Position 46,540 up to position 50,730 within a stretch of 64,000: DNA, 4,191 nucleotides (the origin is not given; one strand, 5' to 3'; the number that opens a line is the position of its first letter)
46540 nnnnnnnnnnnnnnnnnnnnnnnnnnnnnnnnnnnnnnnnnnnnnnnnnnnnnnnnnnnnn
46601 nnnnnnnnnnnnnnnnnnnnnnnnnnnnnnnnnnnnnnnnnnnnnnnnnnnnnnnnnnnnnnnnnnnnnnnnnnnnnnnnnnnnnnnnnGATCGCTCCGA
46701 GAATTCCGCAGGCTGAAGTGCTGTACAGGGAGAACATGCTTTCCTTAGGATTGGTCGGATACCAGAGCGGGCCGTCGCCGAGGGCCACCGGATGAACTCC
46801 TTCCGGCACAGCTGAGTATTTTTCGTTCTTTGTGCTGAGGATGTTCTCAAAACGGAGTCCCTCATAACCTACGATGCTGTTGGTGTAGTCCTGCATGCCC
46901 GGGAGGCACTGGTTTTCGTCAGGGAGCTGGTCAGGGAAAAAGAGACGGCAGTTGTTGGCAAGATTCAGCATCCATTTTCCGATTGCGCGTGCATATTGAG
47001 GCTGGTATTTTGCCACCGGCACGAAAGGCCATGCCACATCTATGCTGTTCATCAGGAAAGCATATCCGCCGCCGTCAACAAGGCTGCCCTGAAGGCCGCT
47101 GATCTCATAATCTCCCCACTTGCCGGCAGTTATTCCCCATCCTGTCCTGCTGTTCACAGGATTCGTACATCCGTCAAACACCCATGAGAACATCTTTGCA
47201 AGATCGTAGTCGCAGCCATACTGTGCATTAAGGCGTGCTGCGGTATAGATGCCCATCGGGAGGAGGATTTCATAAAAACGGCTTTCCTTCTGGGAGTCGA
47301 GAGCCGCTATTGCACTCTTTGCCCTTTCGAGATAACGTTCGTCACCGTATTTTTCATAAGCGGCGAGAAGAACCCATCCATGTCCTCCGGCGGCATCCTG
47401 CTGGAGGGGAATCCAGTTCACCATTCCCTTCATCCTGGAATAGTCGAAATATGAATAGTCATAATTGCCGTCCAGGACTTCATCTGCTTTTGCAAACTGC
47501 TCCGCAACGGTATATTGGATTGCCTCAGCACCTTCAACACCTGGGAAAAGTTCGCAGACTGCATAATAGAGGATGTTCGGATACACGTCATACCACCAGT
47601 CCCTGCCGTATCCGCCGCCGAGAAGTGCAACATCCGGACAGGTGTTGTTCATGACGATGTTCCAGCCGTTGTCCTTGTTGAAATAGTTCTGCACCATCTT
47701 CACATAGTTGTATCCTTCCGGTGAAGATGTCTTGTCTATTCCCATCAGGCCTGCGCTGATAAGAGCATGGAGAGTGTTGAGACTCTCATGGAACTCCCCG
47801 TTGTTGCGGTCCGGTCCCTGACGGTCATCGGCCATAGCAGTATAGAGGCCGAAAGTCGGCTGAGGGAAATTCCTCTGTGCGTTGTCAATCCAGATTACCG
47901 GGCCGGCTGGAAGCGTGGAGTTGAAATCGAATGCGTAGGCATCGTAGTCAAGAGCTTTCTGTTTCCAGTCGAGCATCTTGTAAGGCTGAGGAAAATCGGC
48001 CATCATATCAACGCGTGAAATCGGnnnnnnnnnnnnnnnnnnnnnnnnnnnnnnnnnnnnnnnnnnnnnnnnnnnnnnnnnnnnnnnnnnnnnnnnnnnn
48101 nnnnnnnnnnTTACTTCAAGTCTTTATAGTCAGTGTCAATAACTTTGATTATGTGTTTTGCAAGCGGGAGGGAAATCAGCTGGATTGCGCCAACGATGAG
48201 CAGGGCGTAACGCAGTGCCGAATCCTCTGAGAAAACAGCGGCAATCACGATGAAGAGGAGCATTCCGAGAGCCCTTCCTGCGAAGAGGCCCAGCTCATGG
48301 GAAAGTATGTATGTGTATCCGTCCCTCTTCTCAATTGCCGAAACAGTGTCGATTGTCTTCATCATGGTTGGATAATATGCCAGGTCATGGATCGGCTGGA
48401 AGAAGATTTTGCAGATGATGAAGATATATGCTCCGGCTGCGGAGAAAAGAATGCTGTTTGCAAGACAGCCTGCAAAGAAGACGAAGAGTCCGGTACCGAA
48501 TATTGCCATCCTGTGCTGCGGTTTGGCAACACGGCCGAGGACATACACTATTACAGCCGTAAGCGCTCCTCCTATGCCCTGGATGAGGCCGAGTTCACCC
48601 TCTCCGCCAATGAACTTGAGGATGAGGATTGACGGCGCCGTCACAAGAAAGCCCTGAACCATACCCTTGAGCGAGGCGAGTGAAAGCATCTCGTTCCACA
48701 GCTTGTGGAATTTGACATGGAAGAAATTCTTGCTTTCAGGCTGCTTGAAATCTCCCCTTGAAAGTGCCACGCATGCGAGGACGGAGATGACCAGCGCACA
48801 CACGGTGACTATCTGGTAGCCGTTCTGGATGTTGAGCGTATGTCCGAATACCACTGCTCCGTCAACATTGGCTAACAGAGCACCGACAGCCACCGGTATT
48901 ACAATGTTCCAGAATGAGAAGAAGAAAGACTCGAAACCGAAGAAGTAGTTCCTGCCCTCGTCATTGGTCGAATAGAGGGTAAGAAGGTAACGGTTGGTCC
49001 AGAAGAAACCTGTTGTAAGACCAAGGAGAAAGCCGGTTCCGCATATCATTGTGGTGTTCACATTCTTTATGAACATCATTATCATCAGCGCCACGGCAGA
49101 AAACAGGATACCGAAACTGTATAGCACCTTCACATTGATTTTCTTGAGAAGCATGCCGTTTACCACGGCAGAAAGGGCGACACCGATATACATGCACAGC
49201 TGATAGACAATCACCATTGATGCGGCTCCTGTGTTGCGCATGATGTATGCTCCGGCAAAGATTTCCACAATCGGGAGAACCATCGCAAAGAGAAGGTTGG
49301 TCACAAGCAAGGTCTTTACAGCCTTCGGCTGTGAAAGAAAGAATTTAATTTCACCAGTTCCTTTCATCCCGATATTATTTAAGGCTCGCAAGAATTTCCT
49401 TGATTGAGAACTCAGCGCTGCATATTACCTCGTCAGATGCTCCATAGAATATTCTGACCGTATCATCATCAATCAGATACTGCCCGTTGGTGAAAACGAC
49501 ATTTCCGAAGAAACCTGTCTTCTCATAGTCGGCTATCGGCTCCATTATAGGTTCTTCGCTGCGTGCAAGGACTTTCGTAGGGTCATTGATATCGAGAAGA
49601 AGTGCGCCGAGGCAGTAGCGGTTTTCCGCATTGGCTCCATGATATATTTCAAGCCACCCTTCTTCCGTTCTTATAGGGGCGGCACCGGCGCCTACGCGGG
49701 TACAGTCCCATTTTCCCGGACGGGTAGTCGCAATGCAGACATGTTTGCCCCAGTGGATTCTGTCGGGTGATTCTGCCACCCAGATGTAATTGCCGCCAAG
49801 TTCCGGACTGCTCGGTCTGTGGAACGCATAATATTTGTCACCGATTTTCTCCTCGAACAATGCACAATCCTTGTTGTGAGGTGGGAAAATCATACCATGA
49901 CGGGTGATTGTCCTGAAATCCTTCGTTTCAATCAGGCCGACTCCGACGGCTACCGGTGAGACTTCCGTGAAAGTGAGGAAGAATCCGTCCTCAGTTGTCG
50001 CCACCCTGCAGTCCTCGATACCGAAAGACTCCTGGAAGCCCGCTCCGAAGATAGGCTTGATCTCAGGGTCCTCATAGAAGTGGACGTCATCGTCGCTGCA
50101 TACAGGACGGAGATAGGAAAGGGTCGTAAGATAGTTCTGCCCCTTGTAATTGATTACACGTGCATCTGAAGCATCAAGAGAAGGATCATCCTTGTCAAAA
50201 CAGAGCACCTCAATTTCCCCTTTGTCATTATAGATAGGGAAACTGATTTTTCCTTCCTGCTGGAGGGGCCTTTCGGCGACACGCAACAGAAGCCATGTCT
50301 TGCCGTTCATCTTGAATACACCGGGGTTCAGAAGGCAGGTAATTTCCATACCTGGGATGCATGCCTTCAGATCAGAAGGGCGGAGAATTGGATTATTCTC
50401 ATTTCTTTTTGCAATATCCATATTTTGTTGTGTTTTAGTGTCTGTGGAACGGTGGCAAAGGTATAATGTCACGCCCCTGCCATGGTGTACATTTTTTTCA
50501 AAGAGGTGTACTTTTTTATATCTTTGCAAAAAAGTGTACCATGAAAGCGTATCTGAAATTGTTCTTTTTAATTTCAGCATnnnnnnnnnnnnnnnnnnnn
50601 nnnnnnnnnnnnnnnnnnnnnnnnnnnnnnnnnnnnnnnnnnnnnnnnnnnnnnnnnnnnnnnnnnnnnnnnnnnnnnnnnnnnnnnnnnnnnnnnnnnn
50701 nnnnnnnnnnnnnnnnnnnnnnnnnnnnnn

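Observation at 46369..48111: Two paralogous ~580-aa lipoproteins of unrecognised family: candidate new glycoside hydrolase family (paralog at 38997-40748)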

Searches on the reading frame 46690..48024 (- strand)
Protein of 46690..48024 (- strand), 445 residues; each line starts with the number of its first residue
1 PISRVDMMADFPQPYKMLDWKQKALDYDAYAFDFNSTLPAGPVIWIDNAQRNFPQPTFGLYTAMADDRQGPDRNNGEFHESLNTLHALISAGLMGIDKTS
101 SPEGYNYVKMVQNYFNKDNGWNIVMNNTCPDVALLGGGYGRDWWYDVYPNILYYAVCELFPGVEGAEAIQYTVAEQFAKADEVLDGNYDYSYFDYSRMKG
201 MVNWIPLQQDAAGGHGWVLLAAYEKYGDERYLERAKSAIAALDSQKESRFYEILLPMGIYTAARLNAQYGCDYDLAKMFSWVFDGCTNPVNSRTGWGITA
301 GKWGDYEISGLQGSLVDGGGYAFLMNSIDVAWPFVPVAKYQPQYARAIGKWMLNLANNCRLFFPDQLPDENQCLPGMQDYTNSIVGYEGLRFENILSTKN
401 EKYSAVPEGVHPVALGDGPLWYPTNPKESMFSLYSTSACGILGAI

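Call 94: predict_structure(alignment_id=A3)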
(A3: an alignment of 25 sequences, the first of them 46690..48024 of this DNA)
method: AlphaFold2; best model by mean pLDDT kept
length: 445 residues; sequences in the alignment: 25
mean_pLDDT: 91.0   pTM: 0.93
mean pLDDT of the five models: 91.0, 90.3, 90.2, 88.2, 88.1
residues with pLDDT >= 90: 329; 70-90: 89; 50-70: 20; < 50: 7
segments of 3 or more residues with pLDDT < 50: 133-139
pLDDT, mean of each block of 10 residues (from residue 1): 94 95 98 96 93 92 91 81 96 97 95 89 84 49 90 98 98 98 95 93 87 97 98 98 84 87 98 95 83 82 95 83 94 96 97 98 95 91 95 78 74 91 89 96 96
secondary structure, 60 per line:
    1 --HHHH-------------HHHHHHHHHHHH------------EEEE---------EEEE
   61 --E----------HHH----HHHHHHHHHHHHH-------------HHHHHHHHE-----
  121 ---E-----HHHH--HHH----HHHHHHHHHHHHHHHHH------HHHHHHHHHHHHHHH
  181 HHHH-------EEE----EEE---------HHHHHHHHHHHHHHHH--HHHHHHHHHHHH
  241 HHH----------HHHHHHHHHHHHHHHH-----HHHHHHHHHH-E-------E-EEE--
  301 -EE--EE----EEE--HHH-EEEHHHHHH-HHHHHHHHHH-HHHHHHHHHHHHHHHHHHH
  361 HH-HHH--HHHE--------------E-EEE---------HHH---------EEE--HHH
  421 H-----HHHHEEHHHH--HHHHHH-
elements in order: H3-6 H20-31 E44-47 E57-60 H81-93 H107-114 H130-133 H143-159 H166-184 E192-194 E199-201 H211-226 H229-243 H254-269 H275-284 E296-298 E312-314 E321-323 H324-329 H331-340 H342-362 E389-391 E413-415 H418-421 H427-430 H433-436 H439-444

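Call 97: fold_search(model_id=the predicted structure, library=pdb)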
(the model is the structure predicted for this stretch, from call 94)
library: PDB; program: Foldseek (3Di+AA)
matches with E <= 10: 707; with E <= 0.001: 2
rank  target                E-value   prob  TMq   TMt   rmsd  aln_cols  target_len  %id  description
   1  3wiw                  3.0e-04  1.00  0.34  0.39  11.9       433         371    9  Crystal structure of unsaturated glucuronyl hydrolase specific for heparin (released 2014-01-08)
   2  8i5o                  8.0e-04  0.99  0.34  0.22   9.0       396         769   11  Crystal structure of TxGH116 D593A acid/base mutant from Thermoanaerobacterium xylanolyticum (released 2023-05-03)
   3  7tem_B                1.2e-03  1.00  0.46  0.50   9.5       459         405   10  Crystal Structure of the Putative Exported Protein YPO2471 from Yersinia pestis (released 2022-01-19)
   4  5fjs_A                1.2e-03  1.00  0.38  0.26   8.0       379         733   11  Bacterial beta-glucosidase reveals the structural and functional basis of genetic defects in human glucocerebrosidase  (released 2016-05-11)
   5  7ag4_E                1.5e-03  0.98  0.35  0.36   9.7       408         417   13  Crystal structure of active site mutant of SQ Isomerase (YihS-H248A) from Salmonella enterica in complex with sulfofru (released 2021-04-14)
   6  8pak_A                1.5e-03  1.00  0.43  0.53   9.8       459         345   11  Crystal Structure of a Squalene-Hopene Cyclase from Cystobacter fuscus (released 2024-06-26)
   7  8r1m_A                1.5e-03  0.99  0.38  0.25   8.6       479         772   10  Structure of TxGH116 with covalently bound N-azido-octyl aziridine (released 2024-10-02)
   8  5bvu                  1.7e-03  0.99  0.40  0.25   8.3       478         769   11  Crystal structure of Thermoanaerobacterium xylolyticum GH116 beta-glucosidase (released 2016-05-18)
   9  5x32_A                1.8e-03  1.00  0.40  0.45   8.0       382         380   12  Crystal structure of D-mannose isomerase (released 2018-02-07)
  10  6u4z                  2.0e-03  0.98  0.37  0.36  13.3       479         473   10  Crystal Structure of a family 76 glycoside hydrolase from a bovine Bacteroides thetaiotaomicron strain (released 2020-04-29)
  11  2zbl_C                2.1e-03  0.98  0.37  0.39   9.2       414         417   13  Functional annotation of Salmonella enterica yihS-encoded protein (released 2008-02-05)
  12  7ag4_A                2.1e-03  0.97  0.34  0.36   9.4       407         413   14  Crystal structure of active site mutant of SQ Isomerase (YihS-H248A) from Salmonella enterica in complex with sulfofru (released 2021-04-14)
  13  5x32_B                2.3e-03  0.99  0.40  0.44   8.2       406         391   11  Crystal structure of D-mannose isomerase (released 2018-02-07)
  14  8r06                  2.4e-03  0.99  0.35  0.23   9.6       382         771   12  CRYSTAL STRUCTURE OF THERMOANAEROBACTERIUM XYLANOLYTICUM GH116 BETA-GLUCOSIDASE WITH A COVALENTLY BOUND CYCLOPHELLITOL A (released 2023-11-22)
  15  7dks                  2.4e-03  0.98  0.37  0.24   9.2       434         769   12  Crystal structure of TxGH116 E441A nucleophile mutant from Thermoanaerobacterium xylanolyticum (released 2021-06-23)
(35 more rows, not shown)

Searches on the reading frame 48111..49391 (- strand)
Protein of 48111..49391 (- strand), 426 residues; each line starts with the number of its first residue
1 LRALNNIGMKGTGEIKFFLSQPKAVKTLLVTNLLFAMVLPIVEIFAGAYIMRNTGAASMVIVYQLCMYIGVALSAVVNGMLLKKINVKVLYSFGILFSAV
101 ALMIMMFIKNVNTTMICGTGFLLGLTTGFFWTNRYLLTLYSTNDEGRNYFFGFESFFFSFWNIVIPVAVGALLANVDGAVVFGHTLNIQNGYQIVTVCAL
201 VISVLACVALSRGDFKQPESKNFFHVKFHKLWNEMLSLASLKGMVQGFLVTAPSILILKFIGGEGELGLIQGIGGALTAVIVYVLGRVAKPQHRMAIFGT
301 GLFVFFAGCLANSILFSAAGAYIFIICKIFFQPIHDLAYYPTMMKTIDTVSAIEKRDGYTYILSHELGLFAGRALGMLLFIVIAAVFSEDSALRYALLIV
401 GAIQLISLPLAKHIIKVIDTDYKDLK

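Call 10: search_protein_families(library=pfam, proteins=[window:48111-49391:-], max_evalue=0.001)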
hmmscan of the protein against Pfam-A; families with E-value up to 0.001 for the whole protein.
window:48111-49391:- (426 aa): 1 family
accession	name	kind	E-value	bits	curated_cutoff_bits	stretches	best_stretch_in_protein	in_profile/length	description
PF07690.21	MFS_1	-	1.9e-12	47.2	33.4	1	34-335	7-311/347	Major Facilitator Superfamily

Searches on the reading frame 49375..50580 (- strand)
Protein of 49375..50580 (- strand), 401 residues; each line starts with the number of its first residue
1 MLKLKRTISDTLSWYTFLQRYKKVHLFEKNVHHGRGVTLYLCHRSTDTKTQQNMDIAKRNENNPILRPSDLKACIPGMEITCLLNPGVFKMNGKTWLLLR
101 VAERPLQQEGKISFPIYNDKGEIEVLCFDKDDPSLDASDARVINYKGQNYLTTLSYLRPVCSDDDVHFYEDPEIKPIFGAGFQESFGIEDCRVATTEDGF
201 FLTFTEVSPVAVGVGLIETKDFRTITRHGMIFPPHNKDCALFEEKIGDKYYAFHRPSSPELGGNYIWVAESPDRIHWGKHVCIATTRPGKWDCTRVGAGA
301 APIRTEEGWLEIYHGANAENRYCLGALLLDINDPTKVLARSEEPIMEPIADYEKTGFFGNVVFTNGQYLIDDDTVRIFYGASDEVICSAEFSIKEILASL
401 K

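Call 10: search_protein_families(library=pfam, proteins=[window:49375-50580:-], max_evalue=0.001)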
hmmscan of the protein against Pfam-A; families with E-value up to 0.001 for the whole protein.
window:49375-50580:- (401 aa): 1 family
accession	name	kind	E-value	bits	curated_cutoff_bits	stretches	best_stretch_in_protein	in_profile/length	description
PF04041.19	Glyco_hydro_130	-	2.8e-43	148.5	26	1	182-399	93-317/320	beta-1,4-mannooligosaccharide phosphorylase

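Call 29: search_solved_structures(query=window:49375-50580:-, max_evalue=0.001, show_alignments=2)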
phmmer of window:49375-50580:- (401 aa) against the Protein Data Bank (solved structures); distinct sequences matched with E-value up to 0.001: 18.
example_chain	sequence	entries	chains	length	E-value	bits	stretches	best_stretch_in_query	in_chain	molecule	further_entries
9eqq_A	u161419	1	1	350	7.2e-181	604.6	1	54-398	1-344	Uhgb_MS mannoside synthase from an unknown human gut bacterium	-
9erg_A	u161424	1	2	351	7.3e-181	604.6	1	54-398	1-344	Uhgb_MS mannoside synthase from an unknown human gut bacterium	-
9erh_A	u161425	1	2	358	7.8e-181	604.5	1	54-398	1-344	Uhgb_MS mannoside synthase from an unknown human gut bacterium in complex with 1,2-beta-ma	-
5b0p_A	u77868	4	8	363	1.8e-91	310.1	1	59-400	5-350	Lin0857 protein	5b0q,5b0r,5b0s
9fj8_A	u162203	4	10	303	8.4e-43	149.8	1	150-396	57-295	1,2-beta-oligomannan phosphorylase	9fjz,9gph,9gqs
7fip_A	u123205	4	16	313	4.7e-41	144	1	157-387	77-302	Beta-1,2-mannobiose phosphorylase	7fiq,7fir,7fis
1vkd_A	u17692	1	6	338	8.2e-41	143.2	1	161-397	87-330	conserved hypothetical protein TM1225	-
5ayd_A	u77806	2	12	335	3e-28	101.8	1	187-396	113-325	Beta-1,4-mannooligosaccharide phosphorylase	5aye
4udg_A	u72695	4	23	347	3.3e-27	98.4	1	190-397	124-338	UHGB_MP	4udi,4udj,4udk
4udk_E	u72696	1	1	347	3.3e-27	98.4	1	190-397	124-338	UHGB_MP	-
5ay9_A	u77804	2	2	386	2.4e-16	62.7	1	206-397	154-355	4-O-beta-D-mannosyl-D-glucose phosphorylase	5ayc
4onz_A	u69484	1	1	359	4.5e-15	58.4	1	186-389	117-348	putative glycoside hydrolase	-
3r67_A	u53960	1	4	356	4.1e-14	55.3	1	159-389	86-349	putative Glycosidase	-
3taw_A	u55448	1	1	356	4.2e-14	55.3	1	154-389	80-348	Hypothetical glycoside hydrolase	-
3was_A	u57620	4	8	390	4e-13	52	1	207-393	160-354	4-O-beta-D-mannosyl-D-glucose phosphorylase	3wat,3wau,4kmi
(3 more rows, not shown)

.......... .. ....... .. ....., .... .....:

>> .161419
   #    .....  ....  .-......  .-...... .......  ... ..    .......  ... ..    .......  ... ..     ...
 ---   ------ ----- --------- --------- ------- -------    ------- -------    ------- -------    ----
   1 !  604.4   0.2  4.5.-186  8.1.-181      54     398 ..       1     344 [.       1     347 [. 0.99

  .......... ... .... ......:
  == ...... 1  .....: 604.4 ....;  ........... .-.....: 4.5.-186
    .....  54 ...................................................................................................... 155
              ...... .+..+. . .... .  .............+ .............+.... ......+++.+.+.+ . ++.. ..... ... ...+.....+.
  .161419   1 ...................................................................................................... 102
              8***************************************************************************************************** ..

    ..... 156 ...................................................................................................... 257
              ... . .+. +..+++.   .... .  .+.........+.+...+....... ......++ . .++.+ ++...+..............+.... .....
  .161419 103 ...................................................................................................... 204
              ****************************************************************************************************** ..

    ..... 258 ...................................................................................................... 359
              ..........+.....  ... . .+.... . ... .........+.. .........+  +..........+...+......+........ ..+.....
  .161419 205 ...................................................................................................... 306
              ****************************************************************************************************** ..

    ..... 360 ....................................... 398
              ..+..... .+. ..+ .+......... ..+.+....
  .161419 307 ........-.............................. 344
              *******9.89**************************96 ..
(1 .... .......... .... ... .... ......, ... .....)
